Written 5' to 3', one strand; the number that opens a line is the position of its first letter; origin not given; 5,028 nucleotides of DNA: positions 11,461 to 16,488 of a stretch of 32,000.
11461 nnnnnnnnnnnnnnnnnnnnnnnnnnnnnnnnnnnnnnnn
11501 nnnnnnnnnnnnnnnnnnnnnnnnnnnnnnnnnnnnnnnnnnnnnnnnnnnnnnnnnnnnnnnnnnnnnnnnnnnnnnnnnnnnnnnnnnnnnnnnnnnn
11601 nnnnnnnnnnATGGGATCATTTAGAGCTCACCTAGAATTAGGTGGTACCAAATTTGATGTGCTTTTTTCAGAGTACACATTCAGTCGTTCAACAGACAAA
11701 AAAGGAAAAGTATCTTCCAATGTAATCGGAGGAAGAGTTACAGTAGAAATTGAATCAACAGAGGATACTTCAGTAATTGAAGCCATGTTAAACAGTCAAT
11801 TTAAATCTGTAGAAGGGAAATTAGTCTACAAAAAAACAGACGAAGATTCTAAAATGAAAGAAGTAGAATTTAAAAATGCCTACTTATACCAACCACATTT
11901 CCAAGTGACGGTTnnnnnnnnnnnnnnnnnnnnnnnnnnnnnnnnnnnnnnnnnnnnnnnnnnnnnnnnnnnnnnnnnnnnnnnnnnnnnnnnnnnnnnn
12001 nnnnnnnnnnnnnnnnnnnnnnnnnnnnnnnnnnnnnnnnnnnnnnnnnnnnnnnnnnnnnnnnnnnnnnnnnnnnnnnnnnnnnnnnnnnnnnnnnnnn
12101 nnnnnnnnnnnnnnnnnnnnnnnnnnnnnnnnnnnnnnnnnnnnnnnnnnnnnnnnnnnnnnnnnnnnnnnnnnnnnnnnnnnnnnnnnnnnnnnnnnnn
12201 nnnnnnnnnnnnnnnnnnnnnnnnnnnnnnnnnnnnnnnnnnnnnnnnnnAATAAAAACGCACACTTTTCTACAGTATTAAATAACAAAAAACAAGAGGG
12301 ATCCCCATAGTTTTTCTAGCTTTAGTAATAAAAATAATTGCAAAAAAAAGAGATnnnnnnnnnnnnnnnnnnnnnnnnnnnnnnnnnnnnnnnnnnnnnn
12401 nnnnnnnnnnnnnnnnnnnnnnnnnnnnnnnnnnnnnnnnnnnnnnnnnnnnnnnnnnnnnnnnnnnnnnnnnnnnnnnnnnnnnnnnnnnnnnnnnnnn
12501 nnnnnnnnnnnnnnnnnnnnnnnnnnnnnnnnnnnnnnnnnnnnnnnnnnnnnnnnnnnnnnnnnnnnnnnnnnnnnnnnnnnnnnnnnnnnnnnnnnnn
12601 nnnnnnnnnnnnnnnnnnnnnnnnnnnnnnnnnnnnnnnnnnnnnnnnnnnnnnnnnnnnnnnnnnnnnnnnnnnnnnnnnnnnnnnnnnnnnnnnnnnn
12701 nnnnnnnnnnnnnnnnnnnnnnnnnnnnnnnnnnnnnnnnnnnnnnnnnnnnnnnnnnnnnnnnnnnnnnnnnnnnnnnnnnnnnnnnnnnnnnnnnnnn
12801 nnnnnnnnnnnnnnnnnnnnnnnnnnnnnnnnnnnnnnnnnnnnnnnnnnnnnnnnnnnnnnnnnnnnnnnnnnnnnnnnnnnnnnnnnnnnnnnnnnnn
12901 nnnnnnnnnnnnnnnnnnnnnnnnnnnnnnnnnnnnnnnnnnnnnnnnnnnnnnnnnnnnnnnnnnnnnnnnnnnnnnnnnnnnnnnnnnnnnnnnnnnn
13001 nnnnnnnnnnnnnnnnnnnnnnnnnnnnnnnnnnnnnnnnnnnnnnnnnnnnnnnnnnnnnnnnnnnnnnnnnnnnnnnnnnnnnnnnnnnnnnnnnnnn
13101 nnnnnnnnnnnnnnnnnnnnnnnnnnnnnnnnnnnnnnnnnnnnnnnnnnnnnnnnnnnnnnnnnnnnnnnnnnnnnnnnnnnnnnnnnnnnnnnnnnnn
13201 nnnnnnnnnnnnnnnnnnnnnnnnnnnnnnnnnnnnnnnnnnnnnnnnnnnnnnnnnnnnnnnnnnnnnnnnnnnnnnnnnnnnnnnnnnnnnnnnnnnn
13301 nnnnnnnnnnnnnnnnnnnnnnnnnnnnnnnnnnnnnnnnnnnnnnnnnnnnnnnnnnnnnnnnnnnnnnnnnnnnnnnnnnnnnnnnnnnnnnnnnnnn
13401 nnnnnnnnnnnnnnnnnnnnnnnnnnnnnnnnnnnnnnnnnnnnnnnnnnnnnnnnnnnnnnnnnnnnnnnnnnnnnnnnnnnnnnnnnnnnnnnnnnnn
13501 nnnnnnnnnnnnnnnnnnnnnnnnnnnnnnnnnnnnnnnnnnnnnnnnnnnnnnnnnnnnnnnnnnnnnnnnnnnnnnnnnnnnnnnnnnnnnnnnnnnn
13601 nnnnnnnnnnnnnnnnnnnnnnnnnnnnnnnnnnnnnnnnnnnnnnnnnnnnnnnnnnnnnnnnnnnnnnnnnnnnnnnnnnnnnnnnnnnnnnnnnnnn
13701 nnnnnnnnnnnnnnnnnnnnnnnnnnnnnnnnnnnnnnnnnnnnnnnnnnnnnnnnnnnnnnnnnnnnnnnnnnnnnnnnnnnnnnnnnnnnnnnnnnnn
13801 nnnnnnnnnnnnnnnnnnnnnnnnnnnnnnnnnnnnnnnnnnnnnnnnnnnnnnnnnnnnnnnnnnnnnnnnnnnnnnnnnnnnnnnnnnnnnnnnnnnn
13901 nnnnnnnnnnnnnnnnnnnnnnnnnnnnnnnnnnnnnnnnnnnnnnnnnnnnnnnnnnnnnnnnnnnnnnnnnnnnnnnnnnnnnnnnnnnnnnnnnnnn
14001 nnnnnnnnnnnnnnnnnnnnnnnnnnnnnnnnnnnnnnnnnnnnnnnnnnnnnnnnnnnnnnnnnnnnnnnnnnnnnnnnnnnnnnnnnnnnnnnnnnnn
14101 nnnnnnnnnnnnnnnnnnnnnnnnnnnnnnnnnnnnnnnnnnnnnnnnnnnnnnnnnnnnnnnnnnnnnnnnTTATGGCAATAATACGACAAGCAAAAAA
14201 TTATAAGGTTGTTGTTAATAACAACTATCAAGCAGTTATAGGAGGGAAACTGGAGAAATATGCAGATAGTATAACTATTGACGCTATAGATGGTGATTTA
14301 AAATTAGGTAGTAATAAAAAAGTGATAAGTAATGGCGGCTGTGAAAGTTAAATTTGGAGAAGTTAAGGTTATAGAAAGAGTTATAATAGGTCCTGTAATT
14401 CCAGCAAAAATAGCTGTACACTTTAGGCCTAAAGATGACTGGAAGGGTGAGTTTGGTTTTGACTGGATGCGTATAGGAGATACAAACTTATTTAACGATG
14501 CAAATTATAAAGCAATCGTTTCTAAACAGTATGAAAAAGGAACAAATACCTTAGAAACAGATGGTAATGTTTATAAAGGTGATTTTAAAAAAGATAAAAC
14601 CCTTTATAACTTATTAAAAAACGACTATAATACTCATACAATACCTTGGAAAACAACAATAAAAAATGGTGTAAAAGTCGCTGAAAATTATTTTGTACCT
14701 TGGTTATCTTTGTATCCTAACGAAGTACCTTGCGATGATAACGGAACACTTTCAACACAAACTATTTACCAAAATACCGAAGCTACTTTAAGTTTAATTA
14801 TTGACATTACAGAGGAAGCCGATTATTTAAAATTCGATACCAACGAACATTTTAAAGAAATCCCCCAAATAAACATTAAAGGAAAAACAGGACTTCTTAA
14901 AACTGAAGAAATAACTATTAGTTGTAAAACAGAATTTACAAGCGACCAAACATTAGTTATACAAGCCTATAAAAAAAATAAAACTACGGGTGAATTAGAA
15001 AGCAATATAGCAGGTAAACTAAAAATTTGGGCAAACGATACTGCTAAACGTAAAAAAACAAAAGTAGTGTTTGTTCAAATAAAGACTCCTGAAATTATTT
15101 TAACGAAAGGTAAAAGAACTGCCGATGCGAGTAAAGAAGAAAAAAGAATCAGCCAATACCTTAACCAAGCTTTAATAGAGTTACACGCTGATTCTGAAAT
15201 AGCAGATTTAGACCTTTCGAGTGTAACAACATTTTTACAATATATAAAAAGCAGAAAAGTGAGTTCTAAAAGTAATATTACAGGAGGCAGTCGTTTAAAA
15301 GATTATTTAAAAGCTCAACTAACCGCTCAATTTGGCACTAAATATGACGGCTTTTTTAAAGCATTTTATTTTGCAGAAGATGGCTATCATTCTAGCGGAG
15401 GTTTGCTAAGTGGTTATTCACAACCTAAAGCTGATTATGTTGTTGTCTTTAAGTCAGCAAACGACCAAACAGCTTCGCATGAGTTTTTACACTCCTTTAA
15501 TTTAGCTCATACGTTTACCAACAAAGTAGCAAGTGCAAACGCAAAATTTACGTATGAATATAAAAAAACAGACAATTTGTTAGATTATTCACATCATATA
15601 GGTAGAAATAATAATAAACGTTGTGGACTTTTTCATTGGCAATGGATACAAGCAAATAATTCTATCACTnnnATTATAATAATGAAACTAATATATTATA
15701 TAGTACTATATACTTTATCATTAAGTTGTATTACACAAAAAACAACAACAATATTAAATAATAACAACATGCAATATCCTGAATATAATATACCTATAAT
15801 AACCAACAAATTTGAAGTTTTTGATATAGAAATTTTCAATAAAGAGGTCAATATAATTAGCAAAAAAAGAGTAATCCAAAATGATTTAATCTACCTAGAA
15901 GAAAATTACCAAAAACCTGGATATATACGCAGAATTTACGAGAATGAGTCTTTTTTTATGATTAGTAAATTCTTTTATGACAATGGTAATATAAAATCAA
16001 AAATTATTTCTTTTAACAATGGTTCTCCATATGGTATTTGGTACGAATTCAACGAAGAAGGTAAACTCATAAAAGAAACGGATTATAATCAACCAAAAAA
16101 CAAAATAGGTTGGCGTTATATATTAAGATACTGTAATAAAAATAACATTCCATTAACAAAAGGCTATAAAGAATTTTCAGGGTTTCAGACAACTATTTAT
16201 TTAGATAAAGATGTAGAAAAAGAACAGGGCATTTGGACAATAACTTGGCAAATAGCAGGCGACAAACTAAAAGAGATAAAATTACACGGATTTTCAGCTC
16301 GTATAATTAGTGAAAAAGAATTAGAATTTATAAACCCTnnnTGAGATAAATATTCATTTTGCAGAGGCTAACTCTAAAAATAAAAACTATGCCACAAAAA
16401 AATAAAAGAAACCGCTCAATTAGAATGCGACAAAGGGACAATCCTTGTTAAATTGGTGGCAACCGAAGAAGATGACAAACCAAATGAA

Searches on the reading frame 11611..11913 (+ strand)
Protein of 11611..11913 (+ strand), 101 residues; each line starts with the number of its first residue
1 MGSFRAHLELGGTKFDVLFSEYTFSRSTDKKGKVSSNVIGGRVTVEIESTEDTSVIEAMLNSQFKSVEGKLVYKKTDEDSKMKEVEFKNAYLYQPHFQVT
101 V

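Call 4: search_protein_families(library=pfam, proteins=[window:11611-11913:+], max_evalue=0.01)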
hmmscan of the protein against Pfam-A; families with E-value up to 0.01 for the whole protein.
window:11611-11913:+ (101 aa): 2 families
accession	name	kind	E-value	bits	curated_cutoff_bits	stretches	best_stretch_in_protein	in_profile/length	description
PF17642.6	TssD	-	4e-27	95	25.8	1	3-93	2-91/128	Hemolysin coregulated protein Hcp (TssD)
PF18694.6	TDP-43_N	-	0.0039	17.5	27.1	1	44-95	12-61/74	TAR DNA-binding protein 43, N-terminal domain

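Call 5: search_protein_families(library=ncbifam, proteins=[window:11611-11913:+], max_evalue=0.01)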
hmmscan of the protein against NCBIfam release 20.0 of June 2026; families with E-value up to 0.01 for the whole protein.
window:11611-11913:+ (101 aa): 0 families

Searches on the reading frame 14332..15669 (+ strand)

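Call 4: search_protein_families(library=pfam, proteins=[window:14332-15669:+], max_evalue=0.01)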
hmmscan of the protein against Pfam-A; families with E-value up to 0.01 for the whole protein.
window:14332-15669:+ (446 aa): 1 family
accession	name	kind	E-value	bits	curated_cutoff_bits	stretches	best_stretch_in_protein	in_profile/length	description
PF13688.12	Reprolysin_5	-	0.0061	17.2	27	0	357-399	131-163/196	Metallo-peptidase family M12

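Call 5: search_protein_families(library=ncbifam, proteins=[window:14332-15669:+], max_evalue=0.01)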
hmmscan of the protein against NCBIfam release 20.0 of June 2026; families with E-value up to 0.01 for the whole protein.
window:14332-15669:+ (446 aa): 0 families

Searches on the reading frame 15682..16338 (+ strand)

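Call 4: search_protein_families(library=pfam, proteins=[window:15682-16338:+], max_evalue=0.01)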
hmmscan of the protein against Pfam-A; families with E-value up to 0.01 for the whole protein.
window:15682-16338:+ (219 aa): 1 family
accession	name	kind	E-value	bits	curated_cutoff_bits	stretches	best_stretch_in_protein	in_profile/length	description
PF07661.19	MORN_2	-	2.7e-06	27.4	29.6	0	95-113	5-22/22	MORN repeat variant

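Call 5: search_protein_families(library=ncbifam, proteins=[window:15682-16338:+], max_evalue=0.01)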
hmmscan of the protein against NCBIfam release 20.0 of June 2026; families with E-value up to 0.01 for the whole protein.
window:15682-16338:+ (219 aa): 0 families
